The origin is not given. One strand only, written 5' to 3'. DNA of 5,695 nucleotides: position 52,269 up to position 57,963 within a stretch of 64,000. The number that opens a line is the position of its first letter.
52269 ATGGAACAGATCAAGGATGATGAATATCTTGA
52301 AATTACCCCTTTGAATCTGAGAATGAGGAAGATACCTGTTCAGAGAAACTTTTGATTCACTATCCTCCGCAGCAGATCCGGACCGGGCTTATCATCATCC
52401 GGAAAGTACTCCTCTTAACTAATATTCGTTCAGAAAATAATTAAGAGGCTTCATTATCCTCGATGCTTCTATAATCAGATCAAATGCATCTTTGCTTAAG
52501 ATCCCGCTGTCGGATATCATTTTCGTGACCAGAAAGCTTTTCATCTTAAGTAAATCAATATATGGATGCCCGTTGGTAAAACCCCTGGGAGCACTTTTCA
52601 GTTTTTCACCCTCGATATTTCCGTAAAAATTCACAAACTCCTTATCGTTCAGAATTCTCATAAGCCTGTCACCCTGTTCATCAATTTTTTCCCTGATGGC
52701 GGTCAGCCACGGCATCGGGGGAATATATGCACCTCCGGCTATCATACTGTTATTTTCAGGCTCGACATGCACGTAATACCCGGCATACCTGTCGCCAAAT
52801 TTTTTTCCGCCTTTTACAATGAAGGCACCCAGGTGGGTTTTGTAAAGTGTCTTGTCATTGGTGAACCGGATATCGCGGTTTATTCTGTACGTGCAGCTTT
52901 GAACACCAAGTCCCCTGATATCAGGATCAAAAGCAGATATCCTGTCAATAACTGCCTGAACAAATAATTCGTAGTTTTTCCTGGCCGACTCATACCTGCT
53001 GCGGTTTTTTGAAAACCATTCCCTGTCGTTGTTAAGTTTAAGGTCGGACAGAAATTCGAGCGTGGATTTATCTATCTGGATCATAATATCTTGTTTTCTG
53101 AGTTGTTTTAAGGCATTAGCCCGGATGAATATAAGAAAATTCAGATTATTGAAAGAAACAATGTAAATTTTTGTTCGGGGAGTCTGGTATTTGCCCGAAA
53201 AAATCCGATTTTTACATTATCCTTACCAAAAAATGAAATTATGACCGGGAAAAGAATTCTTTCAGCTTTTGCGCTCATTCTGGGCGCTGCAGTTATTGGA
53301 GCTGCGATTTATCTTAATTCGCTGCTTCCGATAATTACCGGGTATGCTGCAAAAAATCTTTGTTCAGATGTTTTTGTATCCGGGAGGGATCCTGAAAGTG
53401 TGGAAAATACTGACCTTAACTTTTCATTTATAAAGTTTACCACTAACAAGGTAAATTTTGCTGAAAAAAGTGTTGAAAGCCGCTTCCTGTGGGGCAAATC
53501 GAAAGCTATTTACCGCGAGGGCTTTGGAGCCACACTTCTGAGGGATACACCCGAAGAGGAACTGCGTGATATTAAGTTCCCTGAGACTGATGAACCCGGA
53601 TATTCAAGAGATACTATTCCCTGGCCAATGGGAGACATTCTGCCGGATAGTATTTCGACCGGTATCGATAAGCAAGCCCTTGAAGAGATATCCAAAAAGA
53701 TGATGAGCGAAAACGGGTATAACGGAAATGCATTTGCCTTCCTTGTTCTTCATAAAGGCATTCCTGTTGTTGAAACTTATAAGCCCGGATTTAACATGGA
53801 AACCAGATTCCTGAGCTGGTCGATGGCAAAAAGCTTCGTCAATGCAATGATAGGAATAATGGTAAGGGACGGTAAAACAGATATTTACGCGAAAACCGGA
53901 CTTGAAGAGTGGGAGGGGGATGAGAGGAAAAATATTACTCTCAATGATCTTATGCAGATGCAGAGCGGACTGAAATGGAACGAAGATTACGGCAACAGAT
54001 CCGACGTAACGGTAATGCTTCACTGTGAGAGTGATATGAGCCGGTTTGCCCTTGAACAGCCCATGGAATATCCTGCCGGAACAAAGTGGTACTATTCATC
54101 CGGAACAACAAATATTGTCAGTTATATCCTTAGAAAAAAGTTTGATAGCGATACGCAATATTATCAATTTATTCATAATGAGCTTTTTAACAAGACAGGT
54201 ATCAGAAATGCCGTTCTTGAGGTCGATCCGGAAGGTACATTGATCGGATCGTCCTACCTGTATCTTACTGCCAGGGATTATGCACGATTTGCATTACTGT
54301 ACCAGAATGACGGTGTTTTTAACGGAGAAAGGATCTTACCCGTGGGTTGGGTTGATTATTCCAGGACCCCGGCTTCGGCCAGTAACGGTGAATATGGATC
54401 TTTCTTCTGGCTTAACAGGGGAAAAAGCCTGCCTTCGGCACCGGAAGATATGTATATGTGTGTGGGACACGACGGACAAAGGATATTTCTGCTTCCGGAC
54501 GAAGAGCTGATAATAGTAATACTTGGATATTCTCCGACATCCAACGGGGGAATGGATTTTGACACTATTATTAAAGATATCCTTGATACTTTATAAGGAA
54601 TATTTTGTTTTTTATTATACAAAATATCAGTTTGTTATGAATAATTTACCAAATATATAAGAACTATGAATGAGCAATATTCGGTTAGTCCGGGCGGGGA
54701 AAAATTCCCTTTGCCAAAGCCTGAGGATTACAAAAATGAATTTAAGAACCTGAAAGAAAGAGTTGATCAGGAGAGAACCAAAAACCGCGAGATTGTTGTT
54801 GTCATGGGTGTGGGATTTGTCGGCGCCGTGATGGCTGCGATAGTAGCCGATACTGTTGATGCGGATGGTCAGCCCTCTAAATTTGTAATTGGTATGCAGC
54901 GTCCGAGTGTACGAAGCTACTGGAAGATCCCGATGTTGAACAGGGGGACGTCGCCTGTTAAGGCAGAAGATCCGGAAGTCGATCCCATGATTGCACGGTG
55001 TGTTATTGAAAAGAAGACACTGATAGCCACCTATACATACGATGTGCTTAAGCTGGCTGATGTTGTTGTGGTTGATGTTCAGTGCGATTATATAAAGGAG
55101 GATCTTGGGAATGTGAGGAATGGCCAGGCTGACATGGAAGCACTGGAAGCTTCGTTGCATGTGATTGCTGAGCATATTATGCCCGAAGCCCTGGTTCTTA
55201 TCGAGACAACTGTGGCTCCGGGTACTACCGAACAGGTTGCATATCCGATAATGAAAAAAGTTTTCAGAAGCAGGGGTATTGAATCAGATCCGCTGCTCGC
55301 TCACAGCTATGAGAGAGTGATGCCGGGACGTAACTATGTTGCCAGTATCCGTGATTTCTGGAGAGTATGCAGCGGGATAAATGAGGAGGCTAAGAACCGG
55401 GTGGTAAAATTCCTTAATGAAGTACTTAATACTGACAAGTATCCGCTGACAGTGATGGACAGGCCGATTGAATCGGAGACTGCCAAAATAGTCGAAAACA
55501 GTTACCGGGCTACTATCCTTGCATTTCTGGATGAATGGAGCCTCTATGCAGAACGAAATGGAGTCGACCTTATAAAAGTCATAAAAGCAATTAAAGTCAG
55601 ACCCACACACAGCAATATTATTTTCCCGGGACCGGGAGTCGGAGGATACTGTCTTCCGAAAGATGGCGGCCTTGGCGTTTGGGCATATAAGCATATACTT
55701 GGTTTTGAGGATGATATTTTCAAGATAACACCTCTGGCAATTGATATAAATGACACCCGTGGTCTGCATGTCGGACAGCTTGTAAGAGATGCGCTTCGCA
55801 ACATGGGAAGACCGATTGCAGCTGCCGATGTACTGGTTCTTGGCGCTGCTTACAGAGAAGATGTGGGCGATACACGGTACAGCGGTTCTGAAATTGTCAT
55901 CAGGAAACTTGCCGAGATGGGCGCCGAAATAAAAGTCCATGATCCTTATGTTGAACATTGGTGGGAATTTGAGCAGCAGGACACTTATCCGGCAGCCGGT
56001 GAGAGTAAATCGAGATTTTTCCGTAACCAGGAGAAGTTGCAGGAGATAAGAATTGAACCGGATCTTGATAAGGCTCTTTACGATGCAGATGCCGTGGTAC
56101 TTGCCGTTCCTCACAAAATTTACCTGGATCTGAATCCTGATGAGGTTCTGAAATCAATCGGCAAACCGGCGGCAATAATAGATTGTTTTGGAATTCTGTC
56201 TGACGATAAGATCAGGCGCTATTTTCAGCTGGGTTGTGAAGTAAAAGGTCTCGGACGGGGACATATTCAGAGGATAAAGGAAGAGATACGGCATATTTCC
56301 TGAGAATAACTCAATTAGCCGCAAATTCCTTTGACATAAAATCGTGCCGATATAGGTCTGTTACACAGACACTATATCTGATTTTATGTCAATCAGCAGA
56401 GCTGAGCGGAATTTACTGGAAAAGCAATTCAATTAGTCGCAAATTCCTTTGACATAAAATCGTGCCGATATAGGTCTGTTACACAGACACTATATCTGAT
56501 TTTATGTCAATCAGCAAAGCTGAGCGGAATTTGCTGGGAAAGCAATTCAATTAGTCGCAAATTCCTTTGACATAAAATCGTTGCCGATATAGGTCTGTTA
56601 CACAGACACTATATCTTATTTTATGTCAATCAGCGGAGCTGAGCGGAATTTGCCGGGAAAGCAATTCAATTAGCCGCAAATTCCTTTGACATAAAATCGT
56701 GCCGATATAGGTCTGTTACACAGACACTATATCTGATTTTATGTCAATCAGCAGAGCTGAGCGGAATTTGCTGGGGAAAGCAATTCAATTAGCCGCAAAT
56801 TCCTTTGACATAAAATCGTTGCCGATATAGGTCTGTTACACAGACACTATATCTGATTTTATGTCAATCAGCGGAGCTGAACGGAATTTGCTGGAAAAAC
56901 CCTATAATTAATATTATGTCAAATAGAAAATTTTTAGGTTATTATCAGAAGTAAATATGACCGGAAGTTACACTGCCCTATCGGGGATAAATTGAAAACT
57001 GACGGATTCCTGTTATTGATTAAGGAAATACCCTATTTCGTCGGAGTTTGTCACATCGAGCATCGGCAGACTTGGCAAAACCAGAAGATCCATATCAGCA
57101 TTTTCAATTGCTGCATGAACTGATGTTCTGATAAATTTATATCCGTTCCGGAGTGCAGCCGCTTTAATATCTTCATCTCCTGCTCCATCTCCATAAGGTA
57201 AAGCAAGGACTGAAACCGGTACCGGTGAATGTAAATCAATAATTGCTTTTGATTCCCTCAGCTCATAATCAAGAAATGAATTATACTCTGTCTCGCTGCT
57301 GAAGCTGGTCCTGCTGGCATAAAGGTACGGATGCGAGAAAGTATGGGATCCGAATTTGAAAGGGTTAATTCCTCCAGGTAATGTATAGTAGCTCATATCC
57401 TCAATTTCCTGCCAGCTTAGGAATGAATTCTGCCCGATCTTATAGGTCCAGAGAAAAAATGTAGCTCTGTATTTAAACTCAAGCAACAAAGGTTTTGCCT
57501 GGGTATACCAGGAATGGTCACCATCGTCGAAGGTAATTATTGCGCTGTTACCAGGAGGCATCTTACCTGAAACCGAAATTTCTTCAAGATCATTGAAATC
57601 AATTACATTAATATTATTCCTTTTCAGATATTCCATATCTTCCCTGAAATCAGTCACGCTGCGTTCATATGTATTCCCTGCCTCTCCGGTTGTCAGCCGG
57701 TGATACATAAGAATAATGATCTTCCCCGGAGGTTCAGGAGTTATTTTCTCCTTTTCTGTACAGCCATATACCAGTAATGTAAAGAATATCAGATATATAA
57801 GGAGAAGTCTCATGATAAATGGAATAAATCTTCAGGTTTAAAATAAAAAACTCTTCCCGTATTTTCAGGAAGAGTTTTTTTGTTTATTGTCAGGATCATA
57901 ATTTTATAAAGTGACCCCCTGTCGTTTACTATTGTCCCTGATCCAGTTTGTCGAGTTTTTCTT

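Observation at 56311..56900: Five near-identical tandem 118/119-bp units, each a multi-stem palindrome of about 100 nt, filling the gap between two convergent polysaccharide-type genes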

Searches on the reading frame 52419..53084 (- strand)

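Call 8: search_protein_families(library=pfam, proteins=[window:52419-53084:-])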
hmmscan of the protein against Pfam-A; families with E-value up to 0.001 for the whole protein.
window:52419-53084:- (221 aa): 1 family
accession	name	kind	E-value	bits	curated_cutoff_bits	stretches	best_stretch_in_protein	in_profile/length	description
PF09365.15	DUF2461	-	4.9e-68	229.6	22.8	1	8-217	2-208/208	Conserved hypothetical protein (DUF2461)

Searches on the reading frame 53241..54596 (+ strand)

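Call 8: search_protein_families(library=pfam, proteins=[window:53241-54596:+])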
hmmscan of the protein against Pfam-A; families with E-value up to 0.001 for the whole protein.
window:53241-54596:+ (451 aa): 1 family
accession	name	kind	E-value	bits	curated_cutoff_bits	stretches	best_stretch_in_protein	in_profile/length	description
PF00144.29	Beta-lactamase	-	7.7e-26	91.5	27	1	166-435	18-314/329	Beta-lactamase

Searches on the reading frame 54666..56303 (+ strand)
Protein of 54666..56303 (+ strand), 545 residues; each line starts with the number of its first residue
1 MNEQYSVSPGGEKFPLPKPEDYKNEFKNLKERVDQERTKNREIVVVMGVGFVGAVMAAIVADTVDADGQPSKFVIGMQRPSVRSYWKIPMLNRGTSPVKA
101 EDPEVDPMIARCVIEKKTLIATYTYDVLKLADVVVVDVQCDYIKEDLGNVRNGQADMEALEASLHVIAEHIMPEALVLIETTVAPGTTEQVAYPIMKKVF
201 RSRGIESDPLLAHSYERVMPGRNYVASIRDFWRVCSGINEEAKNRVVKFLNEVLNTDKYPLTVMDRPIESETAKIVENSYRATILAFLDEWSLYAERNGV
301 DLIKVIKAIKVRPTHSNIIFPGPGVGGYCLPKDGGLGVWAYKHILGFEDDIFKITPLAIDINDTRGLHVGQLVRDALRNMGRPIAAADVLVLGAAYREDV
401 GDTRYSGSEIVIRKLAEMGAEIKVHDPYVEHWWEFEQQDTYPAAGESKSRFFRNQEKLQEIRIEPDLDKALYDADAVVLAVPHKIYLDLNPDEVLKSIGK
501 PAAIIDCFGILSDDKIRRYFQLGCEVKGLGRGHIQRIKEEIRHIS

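Call 8: search_protein_families(library=pfam, proteins=[window:54666-56303:+])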
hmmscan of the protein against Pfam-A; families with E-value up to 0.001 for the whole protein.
window:54666-56303:+ (545 aa): 4 families
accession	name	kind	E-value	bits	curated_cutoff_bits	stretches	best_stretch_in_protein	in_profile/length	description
PF03720.21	UDPG_MGDP_dh_C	-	2e-22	79.9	30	1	390-512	1-102/103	UDP-glucose/GDP-mannose dehydrogenase family, UDP binding domain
PF00984.24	UDPG_MGDP_dh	-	6.9e-15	55.4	25.4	1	269-336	2-70/94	UDP-glucose/GDP-mannose dehydrogenase family, central domain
PF03721.20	UDPG_MGDP_dh_N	-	3.8e-13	49.9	27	1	44-247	3-184/187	UDP-glucose/GDP-mannose dehydrogenase family, NAD binding domain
PF01210.29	NAD_Gly3P_dh_N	-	0.00037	20.9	23.1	0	448-487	44-83/158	NAD-dependent glycerol-3-phosphate dehydrogenase N-terminus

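Call 44: find_encoding_contigs(protein=window:54666-56303:+, flank=3000, max_places=10)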
Protein window:54666-56303:+ (545 aa): no gene with exactly this product is on record in the collection.

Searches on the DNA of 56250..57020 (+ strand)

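Call 47: search_dna_similar(query=window:56666-56930:+, collection=phages, mode=distant, max_evalue=0.01)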
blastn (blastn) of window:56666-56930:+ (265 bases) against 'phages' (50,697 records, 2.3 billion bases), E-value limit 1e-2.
No match.

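Call 48: search_dna_similar(query=window:56666-56930:+, collection=plasmids, mode=distant, max_evalue=0.01)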
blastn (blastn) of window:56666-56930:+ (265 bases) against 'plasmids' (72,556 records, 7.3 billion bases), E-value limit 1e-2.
No match.

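Call 53: search_rna_families(source=window, start=56250, end=57020, threshold=evalue, max_evalue=10)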
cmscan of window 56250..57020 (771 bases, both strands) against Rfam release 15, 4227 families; matches with E-value up to 10: 4.
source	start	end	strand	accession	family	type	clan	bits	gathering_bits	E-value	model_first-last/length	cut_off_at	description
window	56328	56395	+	RF03993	mir-8536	Gene; miRNA;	-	16.7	100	2.3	1-86/86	no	mir-8536 microRNA precursor family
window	56450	56511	+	RF03803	MIR1886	Gene; miRNA;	-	16.5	62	3.5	1-52/52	no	MIR1886 microRNA precursor family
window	56446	56513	-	RF03993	mir-8536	Gene; miRNA;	-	16.1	100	3.3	1-86/86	no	mir-8536 microRNA precursor family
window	56263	56331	+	RF03001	leuA-Halobacteria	Cis-reg;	-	14.9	47.9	2.3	1-53/53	no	leuA-Halobacteria RNA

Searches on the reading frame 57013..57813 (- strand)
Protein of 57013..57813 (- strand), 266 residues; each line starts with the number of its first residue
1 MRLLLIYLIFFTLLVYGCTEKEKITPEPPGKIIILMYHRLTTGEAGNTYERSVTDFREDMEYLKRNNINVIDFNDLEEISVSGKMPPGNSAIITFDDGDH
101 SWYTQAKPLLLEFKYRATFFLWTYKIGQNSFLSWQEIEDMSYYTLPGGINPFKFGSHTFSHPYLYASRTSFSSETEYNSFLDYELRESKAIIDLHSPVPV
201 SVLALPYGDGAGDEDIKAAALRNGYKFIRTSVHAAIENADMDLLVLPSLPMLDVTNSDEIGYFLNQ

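Call 8: search_protein_families(library=pfam, proteins=[window:57013-57813:-])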
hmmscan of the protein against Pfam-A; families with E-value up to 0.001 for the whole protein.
window:57013-57813:- (266 aa): 1 family
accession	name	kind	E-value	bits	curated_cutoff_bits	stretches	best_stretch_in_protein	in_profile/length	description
PF01522.26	Polysacc_deac_1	-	2.6e-15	56.9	23.1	1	86-227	4-123/124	Polysaccharide deacetylase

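Call 43: find_encoding_contigs(protein=window:57013-57813:-, flank=3000, max_places=10)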
Protein window:57013-57813:- (266 aa): 1 contig read that carries it; 1 place shown.
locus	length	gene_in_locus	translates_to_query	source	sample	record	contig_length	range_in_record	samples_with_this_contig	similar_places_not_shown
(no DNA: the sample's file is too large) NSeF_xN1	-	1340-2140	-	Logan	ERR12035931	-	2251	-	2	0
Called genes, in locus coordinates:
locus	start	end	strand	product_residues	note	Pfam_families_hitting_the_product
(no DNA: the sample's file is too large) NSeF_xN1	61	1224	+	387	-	PF01535:PPR (faint), PF07719:TPR_2 (faint), PF13174:TPR_6 (faint), PF13176:TPR_7 (faint), PF13181:TPR_8 (faint), PF13428:TPR_14 (faint), PF13432:TPR_16 (faint), PF14559:TPR_19, +4 more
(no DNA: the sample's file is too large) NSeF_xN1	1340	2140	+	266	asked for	PF01522:Polysacc_deac_1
